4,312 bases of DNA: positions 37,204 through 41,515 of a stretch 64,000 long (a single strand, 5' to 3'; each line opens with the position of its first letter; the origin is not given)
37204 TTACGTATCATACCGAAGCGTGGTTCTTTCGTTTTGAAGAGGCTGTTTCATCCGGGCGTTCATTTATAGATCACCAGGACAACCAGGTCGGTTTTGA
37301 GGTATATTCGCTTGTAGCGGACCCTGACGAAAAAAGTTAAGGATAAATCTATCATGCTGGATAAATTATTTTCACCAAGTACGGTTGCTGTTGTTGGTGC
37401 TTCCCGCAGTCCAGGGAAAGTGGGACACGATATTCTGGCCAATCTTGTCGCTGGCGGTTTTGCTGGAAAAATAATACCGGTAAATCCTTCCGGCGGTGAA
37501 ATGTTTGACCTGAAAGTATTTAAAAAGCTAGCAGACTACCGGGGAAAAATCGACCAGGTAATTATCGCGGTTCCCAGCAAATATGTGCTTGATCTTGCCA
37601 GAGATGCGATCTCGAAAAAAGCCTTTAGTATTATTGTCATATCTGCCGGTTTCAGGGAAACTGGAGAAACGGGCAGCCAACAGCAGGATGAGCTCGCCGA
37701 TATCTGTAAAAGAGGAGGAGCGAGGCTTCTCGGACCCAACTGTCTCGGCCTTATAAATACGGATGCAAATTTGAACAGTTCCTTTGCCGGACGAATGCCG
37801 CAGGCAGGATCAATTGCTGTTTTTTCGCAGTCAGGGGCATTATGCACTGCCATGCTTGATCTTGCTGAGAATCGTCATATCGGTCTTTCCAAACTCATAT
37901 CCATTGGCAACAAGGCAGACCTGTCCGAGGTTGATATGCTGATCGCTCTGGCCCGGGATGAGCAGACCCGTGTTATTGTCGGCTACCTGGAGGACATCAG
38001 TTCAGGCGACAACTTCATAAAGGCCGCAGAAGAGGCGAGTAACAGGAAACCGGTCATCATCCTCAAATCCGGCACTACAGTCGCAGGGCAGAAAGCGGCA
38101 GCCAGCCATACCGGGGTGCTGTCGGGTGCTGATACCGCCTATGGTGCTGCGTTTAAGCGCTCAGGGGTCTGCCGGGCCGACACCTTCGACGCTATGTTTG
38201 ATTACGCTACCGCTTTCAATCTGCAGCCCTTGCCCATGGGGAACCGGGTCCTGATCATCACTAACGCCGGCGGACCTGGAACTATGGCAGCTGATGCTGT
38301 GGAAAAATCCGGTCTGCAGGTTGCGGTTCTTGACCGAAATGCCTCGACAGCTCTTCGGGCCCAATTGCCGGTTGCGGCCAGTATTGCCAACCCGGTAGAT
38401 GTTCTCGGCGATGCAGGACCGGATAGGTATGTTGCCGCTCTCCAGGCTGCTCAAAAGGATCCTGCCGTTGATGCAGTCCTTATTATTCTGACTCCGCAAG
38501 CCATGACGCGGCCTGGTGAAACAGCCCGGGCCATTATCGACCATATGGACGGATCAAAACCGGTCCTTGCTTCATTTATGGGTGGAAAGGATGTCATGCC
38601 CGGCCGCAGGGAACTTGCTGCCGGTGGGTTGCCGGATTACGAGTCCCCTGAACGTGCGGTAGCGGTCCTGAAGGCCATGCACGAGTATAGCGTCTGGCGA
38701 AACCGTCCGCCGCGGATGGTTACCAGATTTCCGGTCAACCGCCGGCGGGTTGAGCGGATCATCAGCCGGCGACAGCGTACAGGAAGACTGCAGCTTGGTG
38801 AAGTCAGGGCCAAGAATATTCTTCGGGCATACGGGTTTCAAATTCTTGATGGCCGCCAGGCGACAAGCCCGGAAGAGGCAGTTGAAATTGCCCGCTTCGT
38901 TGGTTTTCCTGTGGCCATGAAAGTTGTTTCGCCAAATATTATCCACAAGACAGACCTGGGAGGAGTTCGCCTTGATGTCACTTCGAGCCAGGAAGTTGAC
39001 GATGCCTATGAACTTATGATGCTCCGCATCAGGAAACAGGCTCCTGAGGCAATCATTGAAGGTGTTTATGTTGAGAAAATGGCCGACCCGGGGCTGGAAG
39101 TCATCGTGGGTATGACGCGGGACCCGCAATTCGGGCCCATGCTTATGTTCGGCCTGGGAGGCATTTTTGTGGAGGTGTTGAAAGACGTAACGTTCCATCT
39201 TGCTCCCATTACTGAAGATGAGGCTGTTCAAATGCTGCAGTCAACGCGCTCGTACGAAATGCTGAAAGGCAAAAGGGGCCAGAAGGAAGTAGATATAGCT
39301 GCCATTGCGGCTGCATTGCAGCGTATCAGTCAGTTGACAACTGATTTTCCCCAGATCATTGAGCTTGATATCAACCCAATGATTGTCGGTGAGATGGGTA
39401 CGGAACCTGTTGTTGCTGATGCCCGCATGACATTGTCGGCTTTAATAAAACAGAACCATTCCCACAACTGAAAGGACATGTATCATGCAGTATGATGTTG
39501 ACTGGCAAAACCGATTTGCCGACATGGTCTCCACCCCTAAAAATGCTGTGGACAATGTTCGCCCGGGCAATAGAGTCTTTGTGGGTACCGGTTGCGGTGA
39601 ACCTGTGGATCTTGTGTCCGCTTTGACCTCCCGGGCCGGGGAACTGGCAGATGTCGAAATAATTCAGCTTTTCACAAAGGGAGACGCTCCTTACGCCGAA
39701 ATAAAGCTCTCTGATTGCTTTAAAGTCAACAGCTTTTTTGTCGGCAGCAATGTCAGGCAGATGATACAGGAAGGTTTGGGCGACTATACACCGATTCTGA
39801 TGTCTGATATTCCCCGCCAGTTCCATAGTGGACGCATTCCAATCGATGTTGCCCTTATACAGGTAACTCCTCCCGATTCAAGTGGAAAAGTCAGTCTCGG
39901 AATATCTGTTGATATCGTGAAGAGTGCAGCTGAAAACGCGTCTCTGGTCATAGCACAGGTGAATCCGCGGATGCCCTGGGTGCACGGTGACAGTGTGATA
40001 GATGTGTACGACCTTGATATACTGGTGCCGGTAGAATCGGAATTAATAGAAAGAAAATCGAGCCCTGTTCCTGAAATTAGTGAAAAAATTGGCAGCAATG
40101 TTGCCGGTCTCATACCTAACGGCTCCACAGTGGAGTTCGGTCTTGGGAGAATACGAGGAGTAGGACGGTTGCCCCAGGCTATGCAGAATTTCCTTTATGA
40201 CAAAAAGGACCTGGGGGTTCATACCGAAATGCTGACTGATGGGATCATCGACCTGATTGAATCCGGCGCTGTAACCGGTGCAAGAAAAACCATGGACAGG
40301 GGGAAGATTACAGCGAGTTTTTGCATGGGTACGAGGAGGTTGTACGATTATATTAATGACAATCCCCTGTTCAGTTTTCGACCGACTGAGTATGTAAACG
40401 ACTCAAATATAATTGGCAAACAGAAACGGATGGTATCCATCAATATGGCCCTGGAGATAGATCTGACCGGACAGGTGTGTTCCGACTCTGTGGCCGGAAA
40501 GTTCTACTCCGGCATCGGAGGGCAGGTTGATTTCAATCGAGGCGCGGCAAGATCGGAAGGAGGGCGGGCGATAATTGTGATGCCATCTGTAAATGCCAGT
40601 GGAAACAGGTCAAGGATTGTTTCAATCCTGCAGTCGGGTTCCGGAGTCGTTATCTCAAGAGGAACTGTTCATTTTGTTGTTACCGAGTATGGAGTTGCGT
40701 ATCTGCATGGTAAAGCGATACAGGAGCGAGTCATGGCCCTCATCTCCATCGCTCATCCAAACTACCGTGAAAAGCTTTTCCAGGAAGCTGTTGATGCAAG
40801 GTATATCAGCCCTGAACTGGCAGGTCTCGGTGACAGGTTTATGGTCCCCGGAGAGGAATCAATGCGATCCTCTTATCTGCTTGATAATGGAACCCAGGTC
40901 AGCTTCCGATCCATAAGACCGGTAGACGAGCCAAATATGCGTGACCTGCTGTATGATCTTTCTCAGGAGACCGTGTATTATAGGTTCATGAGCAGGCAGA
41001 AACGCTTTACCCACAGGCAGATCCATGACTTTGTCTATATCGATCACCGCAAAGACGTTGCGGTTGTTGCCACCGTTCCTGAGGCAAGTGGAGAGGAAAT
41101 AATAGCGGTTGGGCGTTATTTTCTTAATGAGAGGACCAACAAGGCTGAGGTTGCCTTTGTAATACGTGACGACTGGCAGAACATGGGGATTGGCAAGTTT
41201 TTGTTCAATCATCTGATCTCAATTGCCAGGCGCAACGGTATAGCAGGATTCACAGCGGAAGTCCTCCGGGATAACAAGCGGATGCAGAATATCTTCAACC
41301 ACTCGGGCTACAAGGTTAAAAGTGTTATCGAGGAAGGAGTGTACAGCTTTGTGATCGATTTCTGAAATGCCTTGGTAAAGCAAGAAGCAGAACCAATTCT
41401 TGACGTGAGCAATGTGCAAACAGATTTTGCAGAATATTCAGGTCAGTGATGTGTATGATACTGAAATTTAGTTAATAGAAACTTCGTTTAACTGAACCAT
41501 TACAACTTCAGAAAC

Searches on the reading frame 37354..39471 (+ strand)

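Call 32: search_protein_families(library=ncbifam, proteins=[window:37354-39471:+], max_evalue=0.00001)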
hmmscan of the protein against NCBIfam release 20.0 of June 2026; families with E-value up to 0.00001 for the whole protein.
window:37354-39471:+ (705 aa): 9 families
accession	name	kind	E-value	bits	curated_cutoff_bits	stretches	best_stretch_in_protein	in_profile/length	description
NF045493.1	HydDutCoALig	equivalog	1.4e-192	642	1300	1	4-694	5-698/698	4-hydroxybutyrate--CoA ligase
TIGR02717.1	AcCoA-syn-alpha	equivalog_domain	1.1e-163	545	567.15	1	2-445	1-446/447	acetate--CoA ligase alpha subunit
NF045494.1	AcCoALig_Archglob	equivalog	7.4e-150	500.5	1200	2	3-446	219-663/665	acetate--CoA ligase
NF045492.1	HydPropCoALig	equivalog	1.6e-142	476.3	1300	2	2-446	248-697/700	3-hydroxypropionate--CoA ligase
NF004230.0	PRK05678.1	equivalog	1.8e-17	63.5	336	1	45-270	43-269/291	succinate--CoA ligase subunit alpha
TIGR01019.1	sucCoAalpha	subfamily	2.4e-17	63.3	353.2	1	45-259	41-253/286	succinate--CoA ligase subunit alpha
NF001913.0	PRK00696.1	equivalog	3e-11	42.9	370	1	480-694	2-218/388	ADP-forming succinate--CoA ligase subunit beta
NF010647.0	PRK14046.1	equivalog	4.4e-09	35.9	604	1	481-694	3-218/392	malate--CoA ligase subunit beta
TIGR01016.1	sucCoAbeta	subfamily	2.7e-08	33.2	375.55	1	480-694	2-218/386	succinate-CoA ligase subunit beta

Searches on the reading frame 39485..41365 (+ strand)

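Call 32: search_protein_families(library=ncbifam, proteins=[window:39485-41365:+], max_evalue=0.00001)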
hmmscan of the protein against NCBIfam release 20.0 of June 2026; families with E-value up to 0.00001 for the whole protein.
window:39485-41365:+ (626 aa): 6 families
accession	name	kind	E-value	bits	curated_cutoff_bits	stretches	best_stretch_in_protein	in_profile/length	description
TIGR03948.1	butyr_acet_CoA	equivalog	2.8e-82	276.9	674.8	1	7-437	2-436/445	butyryl-CoA:acetate CoA-transferase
TIGR03458.1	YgfH_subfam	subfamily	1.6e-31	109.5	658.7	1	225-433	258-457/489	succinate CoA transferase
NF053666.1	BtrAceCoATfers1341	equivalog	1.6e-29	103.2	740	1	189-432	217-456/492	butyryl-CoA:acetate CoA transferase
NF053853.1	ScActCoATferScpC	equivalog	7.1e-25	87.7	500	1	225-433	262-461/493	succinyl-CoA:acetate CoA-transferase ScpC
NF058543.1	ActPatMycb56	equivalog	6.8e-23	81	460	1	467-609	134-274/317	acetyltransferase Pat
TIGR01575.1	rimI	equivalog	4.1e-06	27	86.4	1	552-614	54-117/132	ribosomal protein S18-alanine N-acetyltransferase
